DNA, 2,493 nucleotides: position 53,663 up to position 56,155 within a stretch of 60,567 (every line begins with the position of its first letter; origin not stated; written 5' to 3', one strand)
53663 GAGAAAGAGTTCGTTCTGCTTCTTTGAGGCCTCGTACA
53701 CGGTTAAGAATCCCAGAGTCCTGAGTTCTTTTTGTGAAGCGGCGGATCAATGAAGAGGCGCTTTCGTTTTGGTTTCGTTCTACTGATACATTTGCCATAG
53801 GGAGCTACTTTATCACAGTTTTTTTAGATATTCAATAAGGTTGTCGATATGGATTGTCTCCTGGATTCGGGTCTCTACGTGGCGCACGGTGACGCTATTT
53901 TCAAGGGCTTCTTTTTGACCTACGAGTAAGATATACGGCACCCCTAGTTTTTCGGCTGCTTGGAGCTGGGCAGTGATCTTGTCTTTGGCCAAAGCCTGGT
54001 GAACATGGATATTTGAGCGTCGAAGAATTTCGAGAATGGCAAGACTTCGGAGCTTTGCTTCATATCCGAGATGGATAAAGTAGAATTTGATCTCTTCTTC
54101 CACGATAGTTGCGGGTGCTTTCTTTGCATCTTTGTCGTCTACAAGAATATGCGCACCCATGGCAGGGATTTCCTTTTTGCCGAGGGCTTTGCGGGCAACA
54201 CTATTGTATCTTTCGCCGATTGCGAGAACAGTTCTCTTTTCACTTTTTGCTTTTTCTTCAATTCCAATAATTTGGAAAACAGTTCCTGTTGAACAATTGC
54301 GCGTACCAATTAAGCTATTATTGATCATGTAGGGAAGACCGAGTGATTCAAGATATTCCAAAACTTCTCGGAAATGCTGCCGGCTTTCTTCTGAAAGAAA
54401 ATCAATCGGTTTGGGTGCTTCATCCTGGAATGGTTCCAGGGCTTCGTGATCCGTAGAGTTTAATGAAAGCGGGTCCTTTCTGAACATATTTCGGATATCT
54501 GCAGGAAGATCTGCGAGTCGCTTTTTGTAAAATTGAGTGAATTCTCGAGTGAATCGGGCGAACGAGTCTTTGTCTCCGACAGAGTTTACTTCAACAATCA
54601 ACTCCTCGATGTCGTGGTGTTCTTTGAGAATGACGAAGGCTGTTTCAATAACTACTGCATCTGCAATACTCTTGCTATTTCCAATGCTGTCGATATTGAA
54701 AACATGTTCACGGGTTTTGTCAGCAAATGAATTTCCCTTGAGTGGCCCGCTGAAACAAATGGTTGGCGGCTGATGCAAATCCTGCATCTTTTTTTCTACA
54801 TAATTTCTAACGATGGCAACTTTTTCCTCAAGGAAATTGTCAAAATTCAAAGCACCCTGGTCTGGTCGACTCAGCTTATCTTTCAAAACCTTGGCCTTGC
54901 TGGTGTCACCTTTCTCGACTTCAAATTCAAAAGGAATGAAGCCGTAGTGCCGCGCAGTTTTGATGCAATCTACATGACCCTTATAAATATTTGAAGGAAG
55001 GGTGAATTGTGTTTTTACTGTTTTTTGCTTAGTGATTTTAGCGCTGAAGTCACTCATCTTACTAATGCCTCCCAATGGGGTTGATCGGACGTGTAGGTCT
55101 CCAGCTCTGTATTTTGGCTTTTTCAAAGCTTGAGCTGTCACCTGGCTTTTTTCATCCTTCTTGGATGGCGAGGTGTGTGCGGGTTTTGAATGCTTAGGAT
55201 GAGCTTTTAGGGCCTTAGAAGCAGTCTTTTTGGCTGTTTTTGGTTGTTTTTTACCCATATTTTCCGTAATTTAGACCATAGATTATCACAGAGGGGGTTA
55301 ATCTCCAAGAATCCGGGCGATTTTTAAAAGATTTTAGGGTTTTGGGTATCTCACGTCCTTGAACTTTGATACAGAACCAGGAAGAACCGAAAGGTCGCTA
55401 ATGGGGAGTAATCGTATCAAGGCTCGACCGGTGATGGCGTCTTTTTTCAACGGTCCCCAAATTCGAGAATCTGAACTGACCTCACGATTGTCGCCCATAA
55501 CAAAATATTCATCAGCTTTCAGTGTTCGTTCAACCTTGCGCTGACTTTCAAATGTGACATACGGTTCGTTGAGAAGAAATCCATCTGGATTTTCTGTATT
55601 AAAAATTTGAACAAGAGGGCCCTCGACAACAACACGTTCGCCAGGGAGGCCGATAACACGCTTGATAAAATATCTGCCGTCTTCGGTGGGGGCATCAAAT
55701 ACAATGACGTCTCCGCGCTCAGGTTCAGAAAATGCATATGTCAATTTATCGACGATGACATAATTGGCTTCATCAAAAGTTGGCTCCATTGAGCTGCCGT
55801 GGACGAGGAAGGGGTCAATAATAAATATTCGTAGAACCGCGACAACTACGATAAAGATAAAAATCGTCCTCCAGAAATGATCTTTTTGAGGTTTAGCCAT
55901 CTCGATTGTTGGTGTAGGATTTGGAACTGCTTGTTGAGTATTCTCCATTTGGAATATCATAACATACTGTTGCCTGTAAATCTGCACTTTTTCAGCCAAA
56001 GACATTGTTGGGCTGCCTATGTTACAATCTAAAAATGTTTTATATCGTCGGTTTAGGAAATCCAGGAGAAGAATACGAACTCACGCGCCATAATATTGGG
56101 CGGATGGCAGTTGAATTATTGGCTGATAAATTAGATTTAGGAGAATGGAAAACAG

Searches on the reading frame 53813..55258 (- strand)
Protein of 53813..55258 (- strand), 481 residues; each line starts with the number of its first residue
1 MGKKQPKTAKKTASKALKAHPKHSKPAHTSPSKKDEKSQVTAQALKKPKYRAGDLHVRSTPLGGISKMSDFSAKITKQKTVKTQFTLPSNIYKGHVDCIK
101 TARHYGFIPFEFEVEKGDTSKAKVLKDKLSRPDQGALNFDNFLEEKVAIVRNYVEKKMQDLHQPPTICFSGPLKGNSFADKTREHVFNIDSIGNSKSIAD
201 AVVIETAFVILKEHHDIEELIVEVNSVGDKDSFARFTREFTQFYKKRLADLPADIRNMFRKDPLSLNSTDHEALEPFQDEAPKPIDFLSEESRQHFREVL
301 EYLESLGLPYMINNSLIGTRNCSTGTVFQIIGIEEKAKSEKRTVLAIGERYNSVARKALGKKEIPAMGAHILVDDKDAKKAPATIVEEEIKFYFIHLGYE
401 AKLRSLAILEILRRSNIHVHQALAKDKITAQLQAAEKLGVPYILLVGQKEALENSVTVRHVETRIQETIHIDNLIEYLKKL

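Call 85: search_protein_families(library=pfam, proteins=[window:53813-55258:-], max_evalue=0.0001)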
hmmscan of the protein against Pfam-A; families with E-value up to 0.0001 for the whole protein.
window:53813-55258:- (481 aa): 1 family
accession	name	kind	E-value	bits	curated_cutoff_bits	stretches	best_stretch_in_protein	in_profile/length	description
PF03129.25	HGTP_anticodon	-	2.1e-15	57.1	21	1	406-480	19-93/94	Anticodon binding domain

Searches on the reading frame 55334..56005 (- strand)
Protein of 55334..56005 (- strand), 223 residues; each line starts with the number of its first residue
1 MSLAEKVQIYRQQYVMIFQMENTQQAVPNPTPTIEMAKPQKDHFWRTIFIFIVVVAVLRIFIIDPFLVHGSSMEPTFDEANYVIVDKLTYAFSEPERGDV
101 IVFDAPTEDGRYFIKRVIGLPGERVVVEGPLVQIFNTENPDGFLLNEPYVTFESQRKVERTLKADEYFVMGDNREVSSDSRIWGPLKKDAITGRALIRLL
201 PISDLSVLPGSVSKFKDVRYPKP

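Call 85: search_protein_families(library=pfam, proteins=[window:55334-56005:-], max_evalue=0.0001)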
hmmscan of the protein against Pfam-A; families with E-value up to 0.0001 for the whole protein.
window:55334-56005:- (223 aa): 1 family
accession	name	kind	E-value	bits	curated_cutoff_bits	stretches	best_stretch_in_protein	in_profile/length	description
PF10502.14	Peptidase_S26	-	1.7e-43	148.9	22.9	1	44-198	4-166/168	Signal peptidase, peptidase S26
